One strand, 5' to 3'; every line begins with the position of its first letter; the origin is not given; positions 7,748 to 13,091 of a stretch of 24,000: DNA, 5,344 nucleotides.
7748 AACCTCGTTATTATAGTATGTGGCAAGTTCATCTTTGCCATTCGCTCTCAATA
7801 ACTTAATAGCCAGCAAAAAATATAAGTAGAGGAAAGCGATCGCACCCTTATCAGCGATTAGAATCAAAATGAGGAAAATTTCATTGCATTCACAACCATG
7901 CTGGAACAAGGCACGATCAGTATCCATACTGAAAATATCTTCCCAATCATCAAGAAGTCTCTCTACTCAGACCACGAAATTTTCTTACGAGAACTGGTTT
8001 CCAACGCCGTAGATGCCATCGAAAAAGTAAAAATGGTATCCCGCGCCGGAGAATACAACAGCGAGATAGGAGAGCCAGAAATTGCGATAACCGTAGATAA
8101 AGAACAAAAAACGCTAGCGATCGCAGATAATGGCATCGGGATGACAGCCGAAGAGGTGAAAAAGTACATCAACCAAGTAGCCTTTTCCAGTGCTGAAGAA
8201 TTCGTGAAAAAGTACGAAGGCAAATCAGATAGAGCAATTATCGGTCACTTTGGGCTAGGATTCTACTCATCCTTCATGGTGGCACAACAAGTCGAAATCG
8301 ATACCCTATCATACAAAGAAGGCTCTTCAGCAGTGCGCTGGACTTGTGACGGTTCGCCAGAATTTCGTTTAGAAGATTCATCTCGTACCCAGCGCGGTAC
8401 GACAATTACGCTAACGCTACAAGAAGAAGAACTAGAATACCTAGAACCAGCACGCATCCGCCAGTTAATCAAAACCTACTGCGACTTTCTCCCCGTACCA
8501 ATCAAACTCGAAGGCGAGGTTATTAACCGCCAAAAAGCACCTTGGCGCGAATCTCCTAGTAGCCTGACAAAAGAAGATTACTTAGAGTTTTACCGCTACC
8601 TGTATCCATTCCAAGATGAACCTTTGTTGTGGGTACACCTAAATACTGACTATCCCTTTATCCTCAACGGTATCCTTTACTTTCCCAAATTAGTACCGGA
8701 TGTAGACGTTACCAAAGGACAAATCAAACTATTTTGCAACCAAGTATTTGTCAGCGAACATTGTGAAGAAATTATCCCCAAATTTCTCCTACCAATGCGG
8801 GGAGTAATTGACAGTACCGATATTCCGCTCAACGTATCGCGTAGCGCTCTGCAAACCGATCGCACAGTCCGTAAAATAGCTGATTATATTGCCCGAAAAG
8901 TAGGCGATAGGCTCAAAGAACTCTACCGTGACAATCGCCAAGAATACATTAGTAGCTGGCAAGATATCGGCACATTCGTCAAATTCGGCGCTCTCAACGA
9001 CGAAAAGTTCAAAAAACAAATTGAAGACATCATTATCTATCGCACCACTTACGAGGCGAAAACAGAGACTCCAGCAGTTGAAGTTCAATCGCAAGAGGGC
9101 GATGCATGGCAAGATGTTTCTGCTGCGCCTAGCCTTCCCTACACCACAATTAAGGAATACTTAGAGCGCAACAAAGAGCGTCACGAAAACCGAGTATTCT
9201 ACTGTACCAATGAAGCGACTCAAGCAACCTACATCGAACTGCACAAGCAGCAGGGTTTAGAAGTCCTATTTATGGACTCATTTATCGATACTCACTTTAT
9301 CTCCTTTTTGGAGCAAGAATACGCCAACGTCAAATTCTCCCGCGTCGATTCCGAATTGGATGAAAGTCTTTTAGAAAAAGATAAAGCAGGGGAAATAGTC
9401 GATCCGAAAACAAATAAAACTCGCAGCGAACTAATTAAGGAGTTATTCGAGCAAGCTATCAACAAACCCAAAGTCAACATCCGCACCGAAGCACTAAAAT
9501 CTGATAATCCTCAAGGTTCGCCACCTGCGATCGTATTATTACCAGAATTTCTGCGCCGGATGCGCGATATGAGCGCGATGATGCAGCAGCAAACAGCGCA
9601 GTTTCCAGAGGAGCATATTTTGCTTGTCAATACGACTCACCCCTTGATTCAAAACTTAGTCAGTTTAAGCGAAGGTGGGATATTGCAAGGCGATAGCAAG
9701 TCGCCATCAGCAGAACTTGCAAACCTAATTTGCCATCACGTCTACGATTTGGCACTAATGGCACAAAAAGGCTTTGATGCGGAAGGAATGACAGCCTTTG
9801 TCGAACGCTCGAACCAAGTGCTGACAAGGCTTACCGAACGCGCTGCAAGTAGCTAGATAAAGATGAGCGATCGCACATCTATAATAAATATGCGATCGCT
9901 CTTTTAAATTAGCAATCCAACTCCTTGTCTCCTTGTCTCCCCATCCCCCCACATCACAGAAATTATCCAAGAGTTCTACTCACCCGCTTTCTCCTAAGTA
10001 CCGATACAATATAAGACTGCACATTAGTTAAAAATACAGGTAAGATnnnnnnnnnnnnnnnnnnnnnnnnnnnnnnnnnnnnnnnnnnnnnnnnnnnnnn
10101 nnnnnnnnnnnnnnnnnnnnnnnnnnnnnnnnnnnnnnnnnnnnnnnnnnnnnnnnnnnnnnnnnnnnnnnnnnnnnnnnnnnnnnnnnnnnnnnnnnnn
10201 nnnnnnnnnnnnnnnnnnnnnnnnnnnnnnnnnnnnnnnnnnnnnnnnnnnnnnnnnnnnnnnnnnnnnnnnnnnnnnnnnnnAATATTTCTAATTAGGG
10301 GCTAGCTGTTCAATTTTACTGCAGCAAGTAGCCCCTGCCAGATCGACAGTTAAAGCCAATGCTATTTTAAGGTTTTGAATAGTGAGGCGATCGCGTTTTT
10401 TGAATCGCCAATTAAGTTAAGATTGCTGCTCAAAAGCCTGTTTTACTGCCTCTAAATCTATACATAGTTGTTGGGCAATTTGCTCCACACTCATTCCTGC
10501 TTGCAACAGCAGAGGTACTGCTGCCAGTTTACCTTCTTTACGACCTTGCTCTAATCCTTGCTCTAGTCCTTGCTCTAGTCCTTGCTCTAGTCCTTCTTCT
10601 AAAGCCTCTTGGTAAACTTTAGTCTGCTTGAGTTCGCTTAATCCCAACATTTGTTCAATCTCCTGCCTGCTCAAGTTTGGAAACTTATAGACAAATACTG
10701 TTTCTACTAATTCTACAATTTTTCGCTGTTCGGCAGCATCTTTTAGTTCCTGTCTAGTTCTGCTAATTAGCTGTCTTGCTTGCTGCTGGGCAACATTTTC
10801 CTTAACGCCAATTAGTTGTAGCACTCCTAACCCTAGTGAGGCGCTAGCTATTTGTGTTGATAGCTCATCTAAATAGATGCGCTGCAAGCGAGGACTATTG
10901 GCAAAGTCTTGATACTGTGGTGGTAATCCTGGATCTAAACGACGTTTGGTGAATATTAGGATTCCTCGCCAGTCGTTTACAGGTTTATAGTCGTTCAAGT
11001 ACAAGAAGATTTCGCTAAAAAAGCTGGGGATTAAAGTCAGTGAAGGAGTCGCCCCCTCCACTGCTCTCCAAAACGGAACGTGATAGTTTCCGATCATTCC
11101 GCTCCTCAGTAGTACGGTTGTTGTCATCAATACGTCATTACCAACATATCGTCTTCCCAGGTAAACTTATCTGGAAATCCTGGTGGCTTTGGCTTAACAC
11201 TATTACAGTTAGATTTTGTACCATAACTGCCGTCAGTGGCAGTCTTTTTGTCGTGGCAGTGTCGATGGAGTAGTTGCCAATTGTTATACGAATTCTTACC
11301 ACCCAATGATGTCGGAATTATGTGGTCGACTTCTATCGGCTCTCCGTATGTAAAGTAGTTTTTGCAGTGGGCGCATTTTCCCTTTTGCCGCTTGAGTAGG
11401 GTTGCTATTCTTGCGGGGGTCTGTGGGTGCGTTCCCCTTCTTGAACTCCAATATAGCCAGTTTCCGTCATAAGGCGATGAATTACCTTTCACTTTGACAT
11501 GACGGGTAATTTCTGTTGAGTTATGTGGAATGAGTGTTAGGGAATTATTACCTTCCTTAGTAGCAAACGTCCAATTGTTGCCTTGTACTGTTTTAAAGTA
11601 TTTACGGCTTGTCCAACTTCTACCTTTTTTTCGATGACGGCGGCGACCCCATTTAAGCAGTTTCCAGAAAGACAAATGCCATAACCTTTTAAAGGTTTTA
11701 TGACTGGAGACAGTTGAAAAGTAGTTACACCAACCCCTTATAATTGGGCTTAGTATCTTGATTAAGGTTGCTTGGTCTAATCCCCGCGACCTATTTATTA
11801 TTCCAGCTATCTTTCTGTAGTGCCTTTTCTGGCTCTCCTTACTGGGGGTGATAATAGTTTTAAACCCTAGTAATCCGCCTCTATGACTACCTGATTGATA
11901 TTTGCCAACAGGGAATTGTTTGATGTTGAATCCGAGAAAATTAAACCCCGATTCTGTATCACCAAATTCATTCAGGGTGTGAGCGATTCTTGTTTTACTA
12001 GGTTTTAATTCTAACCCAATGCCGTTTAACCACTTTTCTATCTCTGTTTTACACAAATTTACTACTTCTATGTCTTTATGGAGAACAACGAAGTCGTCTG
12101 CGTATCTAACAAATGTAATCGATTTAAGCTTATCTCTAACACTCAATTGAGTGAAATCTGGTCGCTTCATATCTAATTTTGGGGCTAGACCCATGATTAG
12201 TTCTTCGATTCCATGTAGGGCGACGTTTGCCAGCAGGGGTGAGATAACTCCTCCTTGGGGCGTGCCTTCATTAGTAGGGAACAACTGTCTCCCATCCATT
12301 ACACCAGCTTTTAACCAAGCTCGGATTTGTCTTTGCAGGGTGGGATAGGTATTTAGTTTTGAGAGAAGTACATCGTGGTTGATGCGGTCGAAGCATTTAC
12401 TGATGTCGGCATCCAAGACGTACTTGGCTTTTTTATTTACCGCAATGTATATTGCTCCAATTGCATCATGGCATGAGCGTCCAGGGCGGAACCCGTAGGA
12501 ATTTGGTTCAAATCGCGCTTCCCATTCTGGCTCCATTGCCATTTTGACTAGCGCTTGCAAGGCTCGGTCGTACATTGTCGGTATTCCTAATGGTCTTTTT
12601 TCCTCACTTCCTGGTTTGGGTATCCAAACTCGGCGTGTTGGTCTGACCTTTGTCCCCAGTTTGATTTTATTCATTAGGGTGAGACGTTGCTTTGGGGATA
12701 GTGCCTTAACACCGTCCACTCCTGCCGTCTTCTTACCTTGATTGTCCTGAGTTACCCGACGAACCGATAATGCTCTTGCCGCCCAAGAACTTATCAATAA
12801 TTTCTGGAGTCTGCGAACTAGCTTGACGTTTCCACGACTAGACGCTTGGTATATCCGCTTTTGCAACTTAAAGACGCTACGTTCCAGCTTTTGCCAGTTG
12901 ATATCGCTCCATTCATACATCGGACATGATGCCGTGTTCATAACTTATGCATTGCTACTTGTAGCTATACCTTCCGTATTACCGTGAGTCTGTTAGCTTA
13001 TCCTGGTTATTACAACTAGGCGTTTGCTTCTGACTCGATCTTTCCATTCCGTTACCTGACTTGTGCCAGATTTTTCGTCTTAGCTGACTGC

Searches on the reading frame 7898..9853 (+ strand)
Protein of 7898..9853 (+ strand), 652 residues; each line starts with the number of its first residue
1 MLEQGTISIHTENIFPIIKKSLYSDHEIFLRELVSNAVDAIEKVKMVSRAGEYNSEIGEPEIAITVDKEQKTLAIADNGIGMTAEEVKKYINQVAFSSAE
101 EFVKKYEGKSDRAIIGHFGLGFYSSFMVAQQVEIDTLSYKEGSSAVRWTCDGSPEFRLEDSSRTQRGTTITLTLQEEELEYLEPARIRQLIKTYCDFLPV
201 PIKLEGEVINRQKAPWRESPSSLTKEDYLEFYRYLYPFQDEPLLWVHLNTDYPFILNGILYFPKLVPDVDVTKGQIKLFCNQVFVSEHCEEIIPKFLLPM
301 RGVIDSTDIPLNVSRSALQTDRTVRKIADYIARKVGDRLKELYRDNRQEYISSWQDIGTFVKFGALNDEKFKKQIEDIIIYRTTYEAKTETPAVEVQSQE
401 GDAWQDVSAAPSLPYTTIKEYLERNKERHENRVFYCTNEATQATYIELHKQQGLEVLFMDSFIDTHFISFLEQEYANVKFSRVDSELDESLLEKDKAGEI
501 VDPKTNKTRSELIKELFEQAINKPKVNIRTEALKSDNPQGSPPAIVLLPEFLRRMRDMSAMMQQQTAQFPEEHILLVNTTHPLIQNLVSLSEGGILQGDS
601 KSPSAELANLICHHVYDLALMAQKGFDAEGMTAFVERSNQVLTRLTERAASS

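Call 6: search_protein_families(library=ncbifam, proteins=[window:7898-9853:+], max_evalue=0.001)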
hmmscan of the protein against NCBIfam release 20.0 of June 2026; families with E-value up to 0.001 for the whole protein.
window:7898-9853:+ (652 aa): 5 families
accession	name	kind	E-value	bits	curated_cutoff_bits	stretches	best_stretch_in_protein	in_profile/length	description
NF003555.1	PRK05218.1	equivalog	5.8e-211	702.2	371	1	3-642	1-614/614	molecular chaperone HtpG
NF010683.0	PRK14083.1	equivalog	8.4e-53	179.7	455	1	17-383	18-376/604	HSP90 family protein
NF050001.1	restrict_BbrUII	equivalog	9.1e-11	41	550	1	61-151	39-129/659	BbrUII/HgiDII family restriction enzyme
NF047352.1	P_loop_sacsin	domain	1.4e-07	31.8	50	1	29-134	3-79/80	sacsin N-terminal ATP-binding-like domain-containing protein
NF003218.0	PRK04184.1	equivalog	8.6e-05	21.2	274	1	29-131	40-127/539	DNA topoisomerase VI subunit B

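Call 7: search_protein_families(library=pfam, proteins=[window:7898-9853:+], max_evalue=0.001)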
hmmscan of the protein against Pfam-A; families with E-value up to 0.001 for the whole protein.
window:7898-9853:+ (652 aa): 3 families
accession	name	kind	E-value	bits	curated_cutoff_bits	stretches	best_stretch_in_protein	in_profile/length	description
PF00183.23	HSP90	-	3.8e-56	191.6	24.4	2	205-388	78-266/518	Hsp90 protein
PF13589.12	HATPase_c_3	-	3.6e-11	43.7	25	1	28-149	5-104/137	Histidine kinase-, DNA gyrase B-, and HSP90-like ATPase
PF02518.31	HATPase_c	-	1.8e-09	38.5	26.4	1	30-177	10-110/111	Histidine kinase-, DNA gyrase B-, and HSP90-like ATPase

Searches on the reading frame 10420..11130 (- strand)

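Call 6: search_protein_families(library=ncbifam, proteins=[window:10420-11130:-], max_evalue=0.001)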
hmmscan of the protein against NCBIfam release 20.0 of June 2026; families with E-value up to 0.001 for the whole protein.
window:10420-11130:- (237 aa): 5 families
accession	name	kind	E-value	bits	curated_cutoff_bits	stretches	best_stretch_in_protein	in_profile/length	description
TIGR01784.1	T_den_put_tspse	subfamily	1.7e-17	64.2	52.1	1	73-231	115-272/273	Rpn family recombination-promoting nuclease/putative transposase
NF009925.1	PRK13386.1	equivalog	3.7e-08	32.9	192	1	145-206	10-68/228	flagellar assembly protein FliH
NF004267.1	PRK05687.1-3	equivalog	2.4e-07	30.2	293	1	142-200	37-99/266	flagellar assembly protein FliH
NF004270.2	PRK05687.2-1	equivalog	1.9e-05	24.4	180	1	170-235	52-117/223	flagellar assembly protein FliH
NF005198.1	PRK06669.1-3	equivalog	0.00073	18.8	200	0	114-197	72-159/299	flagellar assembly protein FliH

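Call 7: search_protein_families(library=pfam, proteins=[window:10420-11130:-], max_evalue=0.001)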
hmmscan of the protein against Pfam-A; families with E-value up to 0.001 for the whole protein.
window:10420-11130:- (237 aa): 1 family
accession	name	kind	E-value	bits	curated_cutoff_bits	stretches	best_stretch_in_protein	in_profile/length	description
PF11103.14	DUF2887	-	2.5e-42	145.6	24.1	1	36-162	75-200/200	Protein of unknown function (DUF2887)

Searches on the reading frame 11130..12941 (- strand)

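Call 6: search_protein_families(library=ncbifam, proteins=[window:11130-12941:-], max_evalue=0.001)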
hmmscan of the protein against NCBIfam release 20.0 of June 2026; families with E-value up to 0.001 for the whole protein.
window:11130-12941:- (604 aa): 9 families
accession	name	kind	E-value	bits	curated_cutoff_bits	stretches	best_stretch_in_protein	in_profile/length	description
TIGR04416.1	group_II_RT_mat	equivalog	1.5e-98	330.2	300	1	58-436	6-353/353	group II intron reverse transcriptase/maturase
NF041747.1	Drt3a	equivalog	3.7e-15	56.2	200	2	169-249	107-186/412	antiviral reverse transcriptase Drt3a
NF038233.2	retron_St85_RT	exception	4.3e-11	42.6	235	1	104-320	27-213/289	retron St85 family RNA-directed DNA polymerase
NF040563.1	guided_IscB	equivalog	3.9e-09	36.1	175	1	513-572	185-241/314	RNA-guided endonuclease IscB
NF041746.1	Drt2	equivalog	2.2e-08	33.7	390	1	223-340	220-321/416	antiviral reverse transcriptase Drt2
NF049971.1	CRISPR_Cas9d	exception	7.4e-05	21.5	375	1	511-567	536-594/986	type II CRISPR RNA-guided endonuclease Cas9d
NF041750.1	Drt5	equivalog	0.0001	21.4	550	0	270-322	201-253/484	antiviral reverse transcriptase Drt5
TIGR02646.1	TIGR02646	subfamily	0.00013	22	52.15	1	514-568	18-70/144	retron system putative HNH endonuclease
TIGR01865.2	cas_Csn1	equivalog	0.00079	17.8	100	0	515-567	568-625/1070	type II CRISPR RNA-guided endonuclease Cas9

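Call 7: search_protein_families(library=pfam, proteins=[window:11130-12941:-], max_evalue=0.001)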
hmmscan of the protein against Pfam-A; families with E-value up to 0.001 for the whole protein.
window:11130-12941:- (604 aa): 5 families
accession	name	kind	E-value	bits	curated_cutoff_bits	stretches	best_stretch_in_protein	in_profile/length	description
PF00078.32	RVT_1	-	4e-44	151.2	29.6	1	107-340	1-205/205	Reverse transcriptase (RNA-dependent DNA polymerase)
PF13655.11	RVT_N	-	3.9e-34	117.3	28.1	1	11-92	1-82/83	N-terminal domain of reverse transcriptase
PF08388.16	GIIM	-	2.8e-19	69.3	23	1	372-449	2-80/80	Group II intron, maturase-specific domain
PF01844.29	HNH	-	1.9e-13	50.8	21.4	1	523-568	1-46/47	HNH endonuclease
PF14279.12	HNH_5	-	1.4e-08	34.9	27.5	1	523-568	1-45/56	HNH endonuclease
